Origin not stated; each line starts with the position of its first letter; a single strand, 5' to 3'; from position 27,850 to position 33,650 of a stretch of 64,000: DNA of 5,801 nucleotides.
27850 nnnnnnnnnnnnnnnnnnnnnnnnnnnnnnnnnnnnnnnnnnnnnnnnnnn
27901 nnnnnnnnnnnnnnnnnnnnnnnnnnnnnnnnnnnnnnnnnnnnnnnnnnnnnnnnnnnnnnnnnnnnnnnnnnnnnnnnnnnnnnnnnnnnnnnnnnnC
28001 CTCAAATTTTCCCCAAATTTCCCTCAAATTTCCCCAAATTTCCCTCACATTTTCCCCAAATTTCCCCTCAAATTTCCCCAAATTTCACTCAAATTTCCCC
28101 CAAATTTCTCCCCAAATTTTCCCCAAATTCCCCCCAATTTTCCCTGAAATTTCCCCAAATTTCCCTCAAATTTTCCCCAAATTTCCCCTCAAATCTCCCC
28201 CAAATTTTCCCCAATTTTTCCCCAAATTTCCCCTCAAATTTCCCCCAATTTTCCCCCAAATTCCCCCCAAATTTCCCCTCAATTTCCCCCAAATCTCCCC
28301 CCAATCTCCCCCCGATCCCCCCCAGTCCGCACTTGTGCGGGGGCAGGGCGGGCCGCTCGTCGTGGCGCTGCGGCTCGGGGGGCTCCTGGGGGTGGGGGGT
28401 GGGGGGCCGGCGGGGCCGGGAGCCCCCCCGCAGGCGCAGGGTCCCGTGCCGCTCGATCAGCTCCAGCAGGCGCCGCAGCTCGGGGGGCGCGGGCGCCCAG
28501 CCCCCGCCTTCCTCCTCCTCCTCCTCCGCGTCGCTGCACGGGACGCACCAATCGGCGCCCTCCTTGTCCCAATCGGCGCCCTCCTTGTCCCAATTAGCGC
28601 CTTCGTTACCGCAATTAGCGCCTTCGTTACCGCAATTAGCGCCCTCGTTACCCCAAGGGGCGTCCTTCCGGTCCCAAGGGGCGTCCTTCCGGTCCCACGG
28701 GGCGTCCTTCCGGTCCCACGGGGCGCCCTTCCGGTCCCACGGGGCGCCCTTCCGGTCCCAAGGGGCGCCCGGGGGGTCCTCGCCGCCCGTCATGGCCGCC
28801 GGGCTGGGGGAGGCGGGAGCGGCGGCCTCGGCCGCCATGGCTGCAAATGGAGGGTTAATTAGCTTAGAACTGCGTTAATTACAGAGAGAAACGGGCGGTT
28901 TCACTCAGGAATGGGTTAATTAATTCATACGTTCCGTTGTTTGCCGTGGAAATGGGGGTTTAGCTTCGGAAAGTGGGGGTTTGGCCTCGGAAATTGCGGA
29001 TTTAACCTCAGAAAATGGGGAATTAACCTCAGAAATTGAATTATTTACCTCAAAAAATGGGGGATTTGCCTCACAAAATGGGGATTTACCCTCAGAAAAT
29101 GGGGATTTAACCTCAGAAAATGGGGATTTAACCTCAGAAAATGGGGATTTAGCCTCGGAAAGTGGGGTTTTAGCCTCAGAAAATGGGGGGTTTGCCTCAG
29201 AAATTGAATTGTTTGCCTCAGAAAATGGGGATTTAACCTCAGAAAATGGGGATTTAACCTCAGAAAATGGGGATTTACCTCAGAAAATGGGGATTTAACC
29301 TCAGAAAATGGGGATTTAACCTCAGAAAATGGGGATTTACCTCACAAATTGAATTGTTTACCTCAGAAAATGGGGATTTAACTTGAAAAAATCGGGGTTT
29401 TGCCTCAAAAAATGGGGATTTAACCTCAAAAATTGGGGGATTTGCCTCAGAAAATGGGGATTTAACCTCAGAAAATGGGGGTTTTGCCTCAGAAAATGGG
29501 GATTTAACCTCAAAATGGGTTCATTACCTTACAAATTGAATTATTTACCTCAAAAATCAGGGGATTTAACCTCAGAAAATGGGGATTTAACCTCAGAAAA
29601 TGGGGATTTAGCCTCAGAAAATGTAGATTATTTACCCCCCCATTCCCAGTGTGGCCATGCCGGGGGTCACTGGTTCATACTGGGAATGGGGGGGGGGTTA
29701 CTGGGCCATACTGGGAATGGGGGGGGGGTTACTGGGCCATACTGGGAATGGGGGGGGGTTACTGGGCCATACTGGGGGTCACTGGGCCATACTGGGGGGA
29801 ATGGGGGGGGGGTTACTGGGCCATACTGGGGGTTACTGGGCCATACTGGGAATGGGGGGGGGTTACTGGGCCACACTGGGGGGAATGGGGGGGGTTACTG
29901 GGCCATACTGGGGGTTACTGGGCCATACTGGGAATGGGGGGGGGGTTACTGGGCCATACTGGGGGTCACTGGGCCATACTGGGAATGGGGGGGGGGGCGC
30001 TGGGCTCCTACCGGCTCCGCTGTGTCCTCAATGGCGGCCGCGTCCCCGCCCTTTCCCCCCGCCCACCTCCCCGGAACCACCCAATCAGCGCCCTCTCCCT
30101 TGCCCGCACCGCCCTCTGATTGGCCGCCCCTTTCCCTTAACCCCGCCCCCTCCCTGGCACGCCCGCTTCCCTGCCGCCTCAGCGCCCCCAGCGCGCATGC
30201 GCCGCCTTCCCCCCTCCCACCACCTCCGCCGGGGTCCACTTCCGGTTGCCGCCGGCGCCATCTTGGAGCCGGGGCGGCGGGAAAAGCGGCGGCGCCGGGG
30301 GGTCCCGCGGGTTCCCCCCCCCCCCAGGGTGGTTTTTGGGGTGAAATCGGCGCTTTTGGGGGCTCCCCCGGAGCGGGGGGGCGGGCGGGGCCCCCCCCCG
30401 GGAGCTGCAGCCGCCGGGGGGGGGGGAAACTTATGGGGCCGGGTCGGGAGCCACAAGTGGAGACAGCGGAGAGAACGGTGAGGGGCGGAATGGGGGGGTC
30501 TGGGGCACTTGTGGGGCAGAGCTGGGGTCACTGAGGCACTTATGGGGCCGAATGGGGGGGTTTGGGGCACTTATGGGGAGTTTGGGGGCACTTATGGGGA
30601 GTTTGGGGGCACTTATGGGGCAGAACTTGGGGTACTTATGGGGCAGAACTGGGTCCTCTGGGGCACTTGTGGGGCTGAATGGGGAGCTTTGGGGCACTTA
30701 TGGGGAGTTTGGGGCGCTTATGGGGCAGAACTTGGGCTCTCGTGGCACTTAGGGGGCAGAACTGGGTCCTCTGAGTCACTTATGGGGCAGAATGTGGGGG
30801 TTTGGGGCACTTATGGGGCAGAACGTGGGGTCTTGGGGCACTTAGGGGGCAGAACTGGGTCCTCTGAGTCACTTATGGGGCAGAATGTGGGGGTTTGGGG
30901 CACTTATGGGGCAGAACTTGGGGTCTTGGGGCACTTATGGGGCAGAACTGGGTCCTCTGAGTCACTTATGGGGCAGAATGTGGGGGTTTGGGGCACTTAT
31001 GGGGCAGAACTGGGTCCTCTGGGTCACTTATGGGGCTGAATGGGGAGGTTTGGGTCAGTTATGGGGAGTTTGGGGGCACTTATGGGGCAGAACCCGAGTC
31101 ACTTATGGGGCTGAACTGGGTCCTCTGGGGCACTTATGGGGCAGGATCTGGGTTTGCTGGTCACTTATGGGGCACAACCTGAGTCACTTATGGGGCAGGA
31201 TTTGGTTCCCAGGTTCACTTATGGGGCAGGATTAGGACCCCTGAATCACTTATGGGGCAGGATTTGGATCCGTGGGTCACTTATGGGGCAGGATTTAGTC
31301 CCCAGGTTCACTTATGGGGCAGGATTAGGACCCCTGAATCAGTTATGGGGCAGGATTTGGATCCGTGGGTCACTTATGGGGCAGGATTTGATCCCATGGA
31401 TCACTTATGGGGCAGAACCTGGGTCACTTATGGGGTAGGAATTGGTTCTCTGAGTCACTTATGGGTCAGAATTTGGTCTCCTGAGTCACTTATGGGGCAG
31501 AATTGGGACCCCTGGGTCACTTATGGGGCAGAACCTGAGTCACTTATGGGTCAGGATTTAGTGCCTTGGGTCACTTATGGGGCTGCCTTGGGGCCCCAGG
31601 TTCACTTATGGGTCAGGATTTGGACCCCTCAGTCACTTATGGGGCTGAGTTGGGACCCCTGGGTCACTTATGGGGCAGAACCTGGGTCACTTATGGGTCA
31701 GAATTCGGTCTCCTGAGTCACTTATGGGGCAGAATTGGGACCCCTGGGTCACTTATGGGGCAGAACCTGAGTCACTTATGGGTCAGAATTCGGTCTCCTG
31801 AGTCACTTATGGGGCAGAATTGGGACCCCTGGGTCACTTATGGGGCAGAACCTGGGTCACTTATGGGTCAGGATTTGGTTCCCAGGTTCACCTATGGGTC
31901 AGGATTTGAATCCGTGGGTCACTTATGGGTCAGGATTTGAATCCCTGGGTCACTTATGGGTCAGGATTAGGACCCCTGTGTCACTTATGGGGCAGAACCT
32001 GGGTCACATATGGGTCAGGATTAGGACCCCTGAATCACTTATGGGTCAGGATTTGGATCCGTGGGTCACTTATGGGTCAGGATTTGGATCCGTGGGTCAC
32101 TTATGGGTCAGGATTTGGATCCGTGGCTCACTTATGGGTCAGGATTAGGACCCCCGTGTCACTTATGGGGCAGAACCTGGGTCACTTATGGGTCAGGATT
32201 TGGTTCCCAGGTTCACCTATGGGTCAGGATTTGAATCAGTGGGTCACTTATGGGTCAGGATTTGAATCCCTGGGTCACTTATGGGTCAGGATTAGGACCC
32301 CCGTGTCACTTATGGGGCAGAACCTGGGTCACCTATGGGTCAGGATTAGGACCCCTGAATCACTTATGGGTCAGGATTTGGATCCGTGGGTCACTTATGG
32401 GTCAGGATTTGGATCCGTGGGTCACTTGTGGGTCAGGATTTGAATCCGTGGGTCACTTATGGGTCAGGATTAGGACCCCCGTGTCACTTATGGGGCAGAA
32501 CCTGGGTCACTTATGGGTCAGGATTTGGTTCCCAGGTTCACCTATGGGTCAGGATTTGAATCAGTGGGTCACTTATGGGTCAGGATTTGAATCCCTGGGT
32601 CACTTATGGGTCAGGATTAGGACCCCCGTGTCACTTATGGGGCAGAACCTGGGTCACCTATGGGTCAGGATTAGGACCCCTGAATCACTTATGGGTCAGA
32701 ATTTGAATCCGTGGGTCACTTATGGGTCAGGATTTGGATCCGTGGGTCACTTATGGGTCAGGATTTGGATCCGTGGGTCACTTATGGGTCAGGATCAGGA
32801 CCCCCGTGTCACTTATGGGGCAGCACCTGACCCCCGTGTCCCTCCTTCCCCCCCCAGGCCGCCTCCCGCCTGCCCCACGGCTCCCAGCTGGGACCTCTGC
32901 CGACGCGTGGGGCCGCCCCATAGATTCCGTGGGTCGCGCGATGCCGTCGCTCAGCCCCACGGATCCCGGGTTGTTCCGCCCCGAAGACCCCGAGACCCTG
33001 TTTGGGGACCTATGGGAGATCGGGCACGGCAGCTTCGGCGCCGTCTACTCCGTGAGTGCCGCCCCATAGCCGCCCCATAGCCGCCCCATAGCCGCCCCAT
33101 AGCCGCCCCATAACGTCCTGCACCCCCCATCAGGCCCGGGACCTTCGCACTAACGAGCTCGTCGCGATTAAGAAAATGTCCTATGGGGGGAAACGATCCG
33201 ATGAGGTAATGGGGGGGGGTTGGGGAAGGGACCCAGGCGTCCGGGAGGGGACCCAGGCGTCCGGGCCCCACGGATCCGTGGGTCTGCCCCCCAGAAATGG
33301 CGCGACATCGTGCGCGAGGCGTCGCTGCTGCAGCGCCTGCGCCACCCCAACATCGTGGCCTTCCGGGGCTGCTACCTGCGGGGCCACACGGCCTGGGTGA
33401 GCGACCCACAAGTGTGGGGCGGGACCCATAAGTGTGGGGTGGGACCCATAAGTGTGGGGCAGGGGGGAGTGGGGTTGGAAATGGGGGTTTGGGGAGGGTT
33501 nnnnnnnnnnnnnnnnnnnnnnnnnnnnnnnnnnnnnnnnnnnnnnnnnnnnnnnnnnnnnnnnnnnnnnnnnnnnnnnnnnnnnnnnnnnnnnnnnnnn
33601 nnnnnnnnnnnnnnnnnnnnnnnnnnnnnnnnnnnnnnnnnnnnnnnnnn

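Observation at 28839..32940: Head-to-head PAGR1 and TAOK2 separated by 4.1 kb, with one CpG-island promoter (30000-30300) carrying the bidirectional-promoter motif set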

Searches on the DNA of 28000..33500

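Call 49: search_rna_families(source=window, start=28000, end=33500, threshold=evalue, max_evalue=0.1)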
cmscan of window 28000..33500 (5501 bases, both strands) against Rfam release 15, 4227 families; matches with E-value up to 0.1: 2.
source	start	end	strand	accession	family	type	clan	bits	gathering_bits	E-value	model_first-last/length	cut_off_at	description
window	29633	29727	+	RF01001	mir-609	Gene; miRNA;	-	32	98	0.003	1-92/92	no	mir-609 microRNA precursor family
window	32663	32740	+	RF03596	mir-5880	Gene; miRNA;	-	26.6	97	0.038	1-79/79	no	mir-5880 microRNA precursor family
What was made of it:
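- Tried and rejected: Rfam gave only sub-threshold miRNA-like hits inside satellites (call 49).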

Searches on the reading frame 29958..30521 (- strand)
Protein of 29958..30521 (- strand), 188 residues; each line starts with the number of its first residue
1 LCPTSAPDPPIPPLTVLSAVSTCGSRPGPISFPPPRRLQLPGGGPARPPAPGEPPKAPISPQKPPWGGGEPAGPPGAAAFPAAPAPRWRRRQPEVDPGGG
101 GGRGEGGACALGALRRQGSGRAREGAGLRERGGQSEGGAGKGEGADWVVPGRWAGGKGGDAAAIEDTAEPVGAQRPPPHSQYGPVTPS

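Call 51: search_protein_families(library=pfam, max_evalue=0.1, proteins=[window:29958-30521:-])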
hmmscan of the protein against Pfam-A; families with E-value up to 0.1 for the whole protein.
seq(188 aa): 0 families
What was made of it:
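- Tried and rejected: The long stop-free frames in the island have no Pfam hit (call 51).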
